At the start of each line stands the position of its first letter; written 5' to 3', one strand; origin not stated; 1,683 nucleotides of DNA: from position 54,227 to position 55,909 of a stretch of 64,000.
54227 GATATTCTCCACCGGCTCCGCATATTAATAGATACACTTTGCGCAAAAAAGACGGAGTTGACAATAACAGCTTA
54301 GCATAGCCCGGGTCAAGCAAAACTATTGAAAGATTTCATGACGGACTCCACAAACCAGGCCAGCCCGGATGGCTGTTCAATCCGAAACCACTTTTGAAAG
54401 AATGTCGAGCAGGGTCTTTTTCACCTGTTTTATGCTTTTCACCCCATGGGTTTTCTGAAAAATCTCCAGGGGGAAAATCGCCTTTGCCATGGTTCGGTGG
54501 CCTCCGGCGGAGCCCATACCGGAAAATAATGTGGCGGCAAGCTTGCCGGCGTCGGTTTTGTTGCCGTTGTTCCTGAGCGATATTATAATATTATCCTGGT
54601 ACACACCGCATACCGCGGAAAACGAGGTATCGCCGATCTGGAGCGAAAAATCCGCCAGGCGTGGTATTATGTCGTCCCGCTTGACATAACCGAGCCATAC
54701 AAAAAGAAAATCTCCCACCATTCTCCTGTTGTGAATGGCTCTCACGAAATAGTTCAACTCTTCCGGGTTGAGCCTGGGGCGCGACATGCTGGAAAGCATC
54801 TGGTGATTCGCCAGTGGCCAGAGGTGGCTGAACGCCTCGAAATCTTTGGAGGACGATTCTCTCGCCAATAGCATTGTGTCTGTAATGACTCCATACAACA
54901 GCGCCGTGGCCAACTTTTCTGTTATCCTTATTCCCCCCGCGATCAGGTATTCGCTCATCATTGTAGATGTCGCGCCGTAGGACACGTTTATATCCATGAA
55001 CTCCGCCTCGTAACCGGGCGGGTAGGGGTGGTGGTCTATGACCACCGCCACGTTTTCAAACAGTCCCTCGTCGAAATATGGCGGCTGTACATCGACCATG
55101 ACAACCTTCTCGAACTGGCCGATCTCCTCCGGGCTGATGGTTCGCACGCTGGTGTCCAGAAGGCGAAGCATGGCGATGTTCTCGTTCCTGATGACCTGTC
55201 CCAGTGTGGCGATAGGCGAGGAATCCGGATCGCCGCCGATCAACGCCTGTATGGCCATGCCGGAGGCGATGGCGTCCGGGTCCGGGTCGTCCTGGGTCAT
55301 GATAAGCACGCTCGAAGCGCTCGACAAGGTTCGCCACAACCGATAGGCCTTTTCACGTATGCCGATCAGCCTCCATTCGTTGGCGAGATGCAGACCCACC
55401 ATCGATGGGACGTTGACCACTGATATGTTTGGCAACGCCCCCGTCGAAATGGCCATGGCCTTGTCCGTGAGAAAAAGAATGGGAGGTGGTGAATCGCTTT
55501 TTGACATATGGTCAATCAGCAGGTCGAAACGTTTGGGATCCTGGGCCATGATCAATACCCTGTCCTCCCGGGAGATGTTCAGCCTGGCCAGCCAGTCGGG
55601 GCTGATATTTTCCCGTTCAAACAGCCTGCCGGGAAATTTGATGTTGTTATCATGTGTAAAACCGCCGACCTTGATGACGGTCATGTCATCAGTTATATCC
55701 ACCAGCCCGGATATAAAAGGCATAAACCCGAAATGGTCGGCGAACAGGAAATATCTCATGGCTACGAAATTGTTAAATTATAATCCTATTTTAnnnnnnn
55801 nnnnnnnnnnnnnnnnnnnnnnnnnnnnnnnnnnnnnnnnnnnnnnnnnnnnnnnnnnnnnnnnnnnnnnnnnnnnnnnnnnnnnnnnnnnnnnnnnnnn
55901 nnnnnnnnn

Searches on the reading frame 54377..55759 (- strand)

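Call 59: search_protein_families(library=pfam, proteins=[window:54377-55759:-], max_evalue=0.00001)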
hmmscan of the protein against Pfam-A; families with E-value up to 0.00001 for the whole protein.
window:54377-55759:- (460 aa): 1 family
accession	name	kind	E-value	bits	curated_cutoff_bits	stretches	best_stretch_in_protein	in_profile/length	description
PF01368.27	DHH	-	3.7e-08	34.1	28.1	1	151-290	2-124/125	DHH family, N-terminal domain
